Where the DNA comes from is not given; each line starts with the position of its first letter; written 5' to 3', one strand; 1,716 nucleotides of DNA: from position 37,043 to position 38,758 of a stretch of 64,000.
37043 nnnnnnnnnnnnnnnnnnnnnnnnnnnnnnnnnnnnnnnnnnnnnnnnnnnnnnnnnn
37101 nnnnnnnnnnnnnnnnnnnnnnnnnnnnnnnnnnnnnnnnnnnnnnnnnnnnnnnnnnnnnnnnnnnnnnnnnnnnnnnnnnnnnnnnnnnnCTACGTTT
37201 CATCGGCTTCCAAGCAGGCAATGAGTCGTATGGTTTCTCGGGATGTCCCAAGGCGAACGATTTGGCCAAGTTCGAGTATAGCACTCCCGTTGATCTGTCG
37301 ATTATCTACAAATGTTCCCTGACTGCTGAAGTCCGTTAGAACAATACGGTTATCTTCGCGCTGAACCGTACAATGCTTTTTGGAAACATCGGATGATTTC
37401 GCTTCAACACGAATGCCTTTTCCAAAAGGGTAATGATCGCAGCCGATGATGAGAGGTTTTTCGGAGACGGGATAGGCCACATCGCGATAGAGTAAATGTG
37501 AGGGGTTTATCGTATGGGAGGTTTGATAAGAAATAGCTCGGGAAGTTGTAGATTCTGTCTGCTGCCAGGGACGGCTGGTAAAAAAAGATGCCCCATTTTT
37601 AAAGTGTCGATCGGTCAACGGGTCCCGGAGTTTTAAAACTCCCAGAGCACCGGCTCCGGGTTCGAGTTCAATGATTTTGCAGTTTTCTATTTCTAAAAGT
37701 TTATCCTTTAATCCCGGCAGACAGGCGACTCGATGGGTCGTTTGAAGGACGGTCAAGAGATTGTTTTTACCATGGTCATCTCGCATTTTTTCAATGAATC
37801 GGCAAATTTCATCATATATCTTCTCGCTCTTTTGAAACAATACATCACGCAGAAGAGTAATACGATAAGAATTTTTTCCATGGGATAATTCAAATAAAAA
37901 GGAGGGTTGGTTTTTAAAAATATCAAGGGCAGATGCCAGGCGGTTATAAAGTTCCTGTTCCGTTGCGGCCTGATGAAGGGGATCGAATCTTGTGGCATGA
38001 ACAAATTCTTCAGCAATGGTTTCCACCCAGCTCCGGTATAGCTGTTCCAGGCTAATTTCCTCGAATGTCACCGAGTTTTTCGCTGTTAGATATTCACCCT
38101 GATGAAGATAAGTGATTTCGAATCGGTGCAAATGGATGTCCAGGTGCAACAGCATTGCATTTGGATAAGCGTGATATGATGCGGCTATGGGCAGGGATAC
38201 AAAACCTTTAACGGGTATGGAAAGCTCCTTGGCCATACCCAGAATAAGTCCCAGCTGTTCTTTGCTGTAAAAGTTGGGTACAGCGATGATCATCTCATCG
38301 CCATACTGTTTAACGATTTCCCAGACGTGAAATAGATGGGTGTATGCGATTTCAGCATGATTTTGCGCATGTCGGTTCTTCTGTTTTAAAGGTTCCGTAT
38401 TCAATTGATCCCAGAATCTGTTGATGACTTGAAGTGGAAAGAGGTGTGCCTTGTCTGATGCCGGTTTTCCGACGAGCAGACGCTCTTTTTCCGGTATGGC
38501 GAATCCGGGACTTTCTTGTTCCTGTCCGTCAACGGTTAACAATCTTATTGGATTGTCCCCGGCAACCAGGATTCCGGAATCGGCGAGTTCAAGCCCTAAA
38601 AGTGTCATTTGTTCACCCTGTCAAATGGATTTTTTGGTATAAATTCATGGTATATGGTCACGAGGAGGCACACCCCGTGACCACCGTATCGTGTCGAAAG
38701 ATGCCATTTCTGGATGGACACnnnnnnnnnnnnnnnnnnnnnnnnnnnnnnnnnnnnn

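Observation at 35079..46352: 11-kb envelope cluster built around an ExbB/MotA-type channel that matches no named system I know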

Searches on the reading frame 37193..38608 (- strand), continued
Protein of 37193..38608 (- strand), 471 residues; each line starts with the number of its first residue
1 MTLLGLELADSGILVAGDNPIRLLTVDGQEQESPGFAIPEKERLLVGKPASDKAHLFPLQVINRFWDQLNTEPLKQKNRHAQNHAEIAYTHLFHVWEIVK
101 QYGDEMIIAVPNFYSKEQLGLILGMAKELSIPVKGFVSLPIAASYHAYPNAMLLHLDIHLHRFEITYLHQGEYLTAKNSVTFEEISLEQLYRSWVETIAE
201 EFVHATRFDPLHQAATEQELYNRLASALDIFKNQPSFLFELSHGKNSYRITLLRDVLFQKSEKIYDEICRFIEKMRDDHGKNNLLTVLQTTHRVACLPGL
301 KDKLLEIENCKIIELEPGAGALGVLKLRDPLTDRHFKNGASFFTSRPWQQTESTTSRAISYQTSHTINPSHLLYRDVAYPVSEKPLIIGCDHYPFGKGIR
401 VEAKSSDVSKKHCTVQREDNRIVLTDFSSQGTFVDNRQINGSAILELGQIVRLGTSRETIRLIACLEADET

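Call 58: search_protein_families(library=pfam, max_evalue=10, proteins=[L061:7637-8938:+, L059:4606-5904:+])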
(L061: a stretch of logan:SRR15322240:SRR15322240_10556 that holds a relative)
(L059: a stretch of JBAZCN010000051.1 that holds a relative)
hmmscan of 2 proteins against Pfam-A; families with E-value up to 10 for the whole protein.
L061:7637-8938:+ (433 aa): 0 families

L059:4606-5904:+ (432 aa): 0 families

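Call 80: search_protein_families(library=pfam, max_evalue=0.001, proteins=[L025:14904-16235:+, L027:13764-14270:+, L061:11005-11658:+, L061:11655-12332:+, L061:834-1739:+, L061:1742-2959:+])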
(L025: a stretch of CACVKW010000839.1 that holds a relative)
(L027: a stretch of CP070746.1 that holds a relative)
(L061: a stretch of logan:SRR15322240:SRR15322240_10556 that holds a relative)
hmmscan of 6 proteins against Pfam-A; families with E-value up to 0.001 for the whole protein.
L025:14904-16235:+ (444 aa): 2 families
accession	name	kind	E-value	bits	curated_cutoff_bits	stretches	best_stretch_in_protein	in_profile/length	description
PF01747.23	ATP-sulfurylase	-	9.2e-84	280.5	24.3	1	208-423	3-212/212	ATP-sulfurylase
PF14306.12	PUA_2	-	1.6e-47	161.5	27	1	23-197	1-158/159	PUA-like domain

L027:13764-14270:+ (169 aa): 2 families
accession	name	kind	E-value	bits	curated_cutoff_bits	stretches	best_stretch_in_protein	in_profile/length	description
PF09297.16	Zn_ribbon_NUD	-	6.1e-05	23.1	24.8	0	31-47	3-19/32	NADH pyrophosphatase zinc ribbon domain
PF18439.7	zf_UBZ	-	0.00033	20.7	25.6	0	15-28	4-17/32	Ubiquitin-Binding Zinc Finger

L061:11005-11658:+ (217 aa): 0 families

L061:11655-12332:+ (225 aa): 0 families

L061:834-1739:+ (301 aa): 0 families

L061:1742-2959:+ (405 aa): 0 families

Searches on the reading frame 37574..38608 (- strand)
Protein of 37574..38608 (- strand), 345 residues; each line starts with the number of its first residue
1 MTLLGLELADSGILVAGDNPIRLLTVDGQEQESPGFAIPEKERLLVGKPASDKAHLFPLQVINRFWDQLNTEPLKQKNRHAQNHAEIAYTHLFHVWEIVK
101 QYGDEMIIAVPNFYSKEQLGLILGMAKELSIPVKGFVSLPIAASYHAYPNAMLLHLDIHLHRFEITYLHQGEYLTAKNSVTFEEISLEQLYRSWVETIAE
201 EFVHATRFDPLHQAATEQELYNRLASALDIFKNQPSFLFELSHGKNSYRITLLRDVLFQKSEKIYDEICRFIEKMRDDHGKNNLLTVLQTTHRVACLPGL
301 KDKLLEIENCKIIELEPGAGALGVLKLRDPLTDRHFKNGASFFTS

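Call 94: search_solved_structures(query=A5, max_evalue=10, show_alignments=2)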
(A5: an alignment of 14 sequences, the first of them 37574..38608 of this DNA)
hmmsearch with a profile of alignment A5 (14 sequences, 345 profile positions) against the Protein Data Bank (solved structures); distinct sequences matched with E-value up to 10: 9.
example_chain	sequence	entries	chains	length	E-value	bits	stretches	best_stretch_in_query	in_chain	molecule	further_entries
3gl1_A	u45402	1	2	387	0.012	18.2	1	4-61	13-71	Heat shock protein SSB1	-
9r9o_A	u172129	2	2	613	0.047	16.3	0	4-61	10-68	Ribosome-associated molecular chaperone SSB1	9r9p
2jbm_A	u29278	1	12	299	0.18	14.4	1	25-89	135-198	NICOTINATE-NUCLEOTIDE PYROPHOSPHORYLASE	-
5ayy_A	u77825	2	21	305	0.19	14.3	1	25-89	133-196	Nicotinate-nucleotide pyrophosphorylase [carboxylating]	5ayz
7x3k_B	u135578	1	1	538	0.26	13.9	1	97-301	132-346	Ribosome-associated complex subunit SSZ1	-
7olc_C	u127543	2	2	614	0.26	13.8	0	75-297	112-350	Ribosome-associated molecular chaperone SSB1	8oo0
4kwv_A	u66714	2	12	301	0.39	13.3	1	25-60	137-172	Nicotinate-nucleotide pyrophosphorylase [carboxylating]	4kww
5ayx_A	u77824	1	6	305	0.4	13.3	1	25-60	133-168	Nicotinate-nucleotide pyrophosphorylase [carboxylating]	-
3fe1_A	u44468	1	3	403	1.9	11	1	17-61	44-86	Heat shock 70 kDa protein 6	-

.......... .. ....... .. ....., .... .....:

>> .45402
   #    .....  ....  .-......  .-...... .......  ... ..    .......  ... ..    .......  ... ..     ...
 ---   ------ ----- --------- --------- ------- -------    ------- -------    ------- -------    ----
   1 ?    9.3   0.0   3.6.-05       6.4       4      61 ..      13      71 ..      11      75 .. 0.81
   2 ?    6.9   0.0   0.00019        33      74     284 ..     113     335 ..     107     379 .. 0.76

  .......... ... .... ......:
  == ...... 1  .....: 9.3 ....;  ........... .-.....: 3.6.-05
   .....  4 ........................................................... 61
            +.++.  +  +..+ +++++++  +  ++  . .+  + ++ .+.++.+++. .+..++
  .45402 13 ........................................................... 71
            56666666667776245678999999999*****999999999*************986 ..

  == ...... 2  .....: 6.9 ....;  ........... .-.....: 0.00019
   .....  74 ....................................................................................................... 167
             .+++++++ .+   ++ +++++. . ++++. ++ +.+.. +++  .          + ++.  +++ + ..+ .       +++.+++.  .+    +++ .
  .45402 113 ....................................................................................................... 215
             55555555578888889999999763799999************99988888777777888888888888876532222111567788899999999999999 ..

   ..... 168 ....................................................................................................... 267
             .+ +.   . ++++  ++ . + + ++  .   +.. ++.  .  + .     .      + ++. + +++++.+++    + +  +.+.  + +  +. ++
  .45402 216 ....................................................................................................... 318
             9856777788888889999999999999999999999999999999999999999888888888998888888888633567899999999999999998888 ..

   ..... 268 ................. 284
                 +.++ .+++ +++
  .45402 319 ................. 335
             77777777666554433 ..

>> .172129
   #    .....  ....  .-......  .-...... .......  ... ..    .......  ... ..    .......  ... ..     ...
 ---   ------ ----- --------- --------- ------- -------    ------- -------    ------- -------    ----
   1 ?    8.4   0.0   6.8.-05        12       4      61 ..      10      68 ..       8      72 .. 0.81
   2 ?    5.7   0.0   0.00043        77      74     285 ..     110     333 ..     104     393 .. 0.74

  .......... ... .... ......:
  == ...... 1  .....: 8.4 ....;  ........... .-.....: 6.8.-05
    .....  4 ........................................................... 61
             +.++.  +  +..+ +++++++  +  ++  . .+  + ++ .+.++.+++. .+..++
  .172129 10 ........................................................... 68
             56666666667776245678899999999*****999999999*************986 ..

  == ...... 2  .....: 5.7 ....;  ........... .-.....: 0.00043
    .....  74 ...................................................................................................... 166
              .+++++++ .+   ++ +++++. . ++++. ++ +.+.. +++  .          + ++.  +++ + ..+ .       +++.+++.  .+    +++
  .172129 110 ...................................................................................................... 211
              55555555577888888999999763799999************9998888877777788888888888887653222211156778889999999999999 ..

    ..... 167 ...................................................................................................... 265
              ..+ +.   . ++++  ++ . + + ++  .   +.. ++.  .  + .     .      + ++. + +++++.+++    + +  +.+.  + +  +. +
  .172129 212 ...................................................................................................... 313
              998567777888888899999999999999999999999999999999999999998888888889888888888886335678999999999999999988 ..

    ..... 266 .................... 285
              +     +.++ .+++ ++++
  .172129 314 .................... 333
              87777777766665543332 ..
